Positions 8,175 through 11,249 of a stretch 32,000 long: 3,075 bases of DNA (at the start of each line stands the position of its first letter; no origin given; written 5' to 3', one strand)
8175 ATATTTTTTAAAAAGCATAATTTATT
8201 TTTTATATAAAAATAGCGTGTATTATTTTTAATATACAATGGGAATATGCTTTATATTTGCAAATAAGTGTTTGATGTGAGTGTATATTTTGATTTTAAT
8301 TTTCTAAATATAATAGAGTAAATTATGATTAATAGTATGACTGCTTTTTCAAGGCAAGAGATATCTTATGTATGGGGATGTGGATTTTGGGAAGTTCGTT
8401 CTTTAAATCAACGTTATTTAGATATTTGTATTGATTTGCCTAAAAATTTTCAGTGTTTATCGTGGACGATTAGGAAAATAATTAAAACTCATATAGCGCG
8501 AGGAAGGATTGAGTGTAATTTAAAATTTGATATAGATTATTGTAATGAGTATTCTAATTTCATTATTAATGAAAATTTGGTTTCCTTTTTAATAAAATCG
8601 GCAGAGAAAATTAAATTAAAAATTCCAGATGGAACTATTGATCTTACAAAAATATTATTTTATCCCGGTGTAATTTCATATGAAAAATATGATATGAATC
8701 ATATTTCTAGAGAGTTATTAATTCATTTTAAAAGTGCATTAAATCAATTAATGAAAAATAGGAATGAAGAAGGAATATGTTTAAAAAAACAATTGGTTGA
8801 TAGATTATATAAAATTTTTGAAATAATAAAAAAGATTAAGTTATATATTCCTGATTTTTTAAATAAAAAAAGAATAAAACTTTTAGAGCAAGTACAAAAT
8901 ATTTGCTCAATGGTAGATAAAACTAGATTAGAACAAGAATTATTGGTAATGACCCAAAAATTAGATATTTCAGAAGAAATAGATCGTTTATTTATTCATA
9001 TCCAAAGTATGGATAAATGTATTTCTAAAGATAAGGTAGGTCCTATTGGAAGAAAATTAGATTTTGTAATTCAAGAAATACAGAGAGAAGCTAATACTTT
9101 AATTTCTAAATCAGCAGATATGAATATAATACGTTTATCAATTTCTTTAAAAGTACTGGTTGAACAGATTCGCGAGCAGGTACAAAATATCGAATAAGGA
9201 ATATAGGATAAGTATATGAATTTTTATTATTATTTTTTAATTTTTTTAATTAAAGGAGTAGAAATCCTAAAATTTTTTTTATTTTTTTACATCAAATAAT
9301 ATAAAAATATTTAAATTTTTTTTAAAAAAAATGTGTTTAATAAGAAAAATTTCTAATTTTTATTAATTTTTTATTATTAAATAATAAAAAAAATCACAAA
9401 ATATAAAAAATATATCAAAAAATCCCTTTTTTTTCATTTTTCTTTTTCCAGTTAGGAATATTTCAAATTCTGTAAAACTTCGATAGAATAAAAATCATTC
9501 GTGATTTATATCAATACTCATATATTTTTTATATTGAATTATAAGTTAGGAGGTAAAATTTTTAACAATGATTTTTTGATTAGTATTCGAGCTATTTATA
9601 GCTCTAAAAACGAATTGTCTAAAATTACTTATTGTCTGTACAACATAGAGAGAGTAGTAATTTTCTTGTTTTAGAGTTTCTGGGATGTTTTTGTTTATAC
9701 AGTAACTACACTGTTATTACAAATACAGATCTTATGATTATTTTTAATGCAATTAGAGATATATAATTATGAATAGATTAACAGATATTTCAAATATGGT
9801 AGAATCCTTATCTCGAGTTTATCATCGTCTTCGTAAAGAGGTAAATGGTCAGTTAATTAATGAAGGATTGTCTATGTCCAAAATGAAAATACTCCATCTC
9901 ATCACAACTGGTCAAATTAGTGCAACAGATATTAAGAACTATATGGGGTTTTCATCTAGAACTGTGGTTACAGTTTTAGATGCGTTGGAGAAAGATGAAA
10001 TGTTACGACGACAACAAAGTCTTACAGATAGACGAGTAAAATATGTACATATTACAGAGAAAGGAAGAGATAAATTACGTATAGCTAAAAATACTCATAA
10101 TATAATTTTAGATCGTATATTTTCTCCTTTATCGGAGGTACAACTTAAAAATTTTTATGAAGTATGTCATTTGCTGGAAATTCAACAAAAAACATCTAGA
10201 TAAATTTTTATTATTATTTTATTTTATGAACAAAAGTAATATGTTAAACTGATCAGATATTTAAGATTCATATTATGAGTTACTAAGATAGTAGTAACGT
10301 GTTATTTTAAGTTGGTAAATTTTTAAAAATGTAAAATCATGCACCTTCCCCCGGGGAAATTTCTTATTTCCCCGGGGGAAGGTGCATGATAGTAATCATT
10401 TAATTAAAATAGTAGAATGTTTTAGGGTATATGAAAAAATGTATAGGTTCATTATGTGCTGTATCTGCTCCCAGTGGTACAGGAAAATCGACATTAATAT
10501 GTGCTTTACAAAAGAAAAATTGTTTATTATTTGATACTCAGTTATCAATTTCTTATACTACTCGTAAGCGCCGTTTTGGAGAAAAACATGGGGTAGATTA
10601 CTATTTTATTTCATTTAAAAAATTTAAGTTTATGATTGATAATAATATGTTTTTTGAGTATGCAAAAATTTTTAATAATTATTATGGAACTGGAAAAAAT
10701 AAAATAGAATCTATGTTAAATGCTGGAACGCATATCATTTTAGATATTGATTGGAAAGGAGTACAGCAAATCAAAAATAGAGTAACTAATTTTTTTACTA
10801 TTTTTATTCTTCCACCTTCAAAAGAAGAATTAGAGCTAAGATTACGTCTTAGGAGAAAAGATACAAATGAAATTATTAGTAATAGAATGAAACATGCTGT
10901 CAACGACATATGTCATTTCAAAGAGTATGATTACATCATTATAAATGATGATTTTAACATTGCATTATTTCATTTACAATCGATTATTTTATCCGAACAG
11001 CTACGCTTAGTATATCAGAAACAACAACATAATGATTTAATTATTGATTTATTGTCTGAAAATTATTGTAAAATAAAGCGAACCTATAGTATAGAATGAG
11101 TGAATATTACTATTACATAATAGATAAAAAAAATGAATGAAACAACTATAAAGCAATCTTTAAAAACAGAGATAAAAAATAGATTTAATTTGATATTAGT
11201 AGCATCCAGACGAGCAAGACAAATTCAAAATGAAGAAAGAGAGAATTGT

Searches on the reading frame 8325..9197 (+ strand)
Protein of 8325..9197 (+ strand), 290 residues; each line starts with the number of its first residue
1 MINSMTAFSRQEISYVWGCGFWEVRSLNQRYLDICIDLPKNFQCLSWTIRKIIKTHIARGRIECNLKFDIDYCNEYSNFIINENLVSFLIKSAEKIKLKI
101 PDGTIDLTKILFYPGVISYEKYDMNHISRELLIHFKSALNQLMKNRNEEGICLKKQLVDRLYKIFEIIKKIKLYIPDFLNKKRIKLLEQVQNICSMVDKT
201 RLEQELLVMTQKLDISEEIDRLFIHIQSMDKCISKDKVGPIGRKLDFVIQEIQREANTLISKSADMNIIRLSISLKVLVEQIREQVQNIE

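Call 6: search_protein_families(library=ncbifam, proteins=[window:8325-9197:+], max_evalue=0.00001)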
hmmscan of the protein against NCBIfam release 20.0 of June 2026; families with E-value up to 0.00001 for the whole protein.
window:8325-9197:+ (290 aa): 1 family
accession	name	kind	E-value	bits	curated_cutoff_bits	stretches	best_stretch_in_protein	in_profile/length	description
TIGR00255.1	TIGR00255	hypoth_equivalog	1.4e-71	241.5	167.5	1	1-290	1-291/291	YicC/YloC family endoribonuclease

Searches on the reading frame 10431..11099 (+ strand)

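Call 6: search_protein_families(library=ncbifam, proteins=[window:10431-11099:+], max_evalue=0.00001)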
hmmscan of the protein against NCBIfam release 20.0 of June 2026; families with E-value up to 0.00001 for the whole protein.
window:10431-11099:+ (222 aa): 5 families
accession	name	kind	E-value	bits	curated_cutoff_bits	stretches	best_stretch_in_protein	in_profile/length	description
TIGR03263.1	guanyl_kin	equivalog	1e-64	217.5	160.45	1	7-187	2-179/180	guanylate kinase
NF011324.0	PRK14737.1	equivalog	3.6e-46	157.3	318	1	7-189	6-185/187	guanylate kinase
NF011325.0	PRK14738.1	equivalog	3.1e-41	140.9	263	1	8-196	15-202/206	guanylate kinase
TIGR02322.1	phosphon_PhnN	equivalog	3.1e-09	36.8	156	1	6-161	1-151/179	phosphonate metabolism protein/1,5-bisphosphokinase (PRPP-forming) PhnN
NF007485.0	PRK10078.1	equivalog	7.1e-07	29.1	153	1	9-176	5-162/186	ribose 1,5-bisphosphokinase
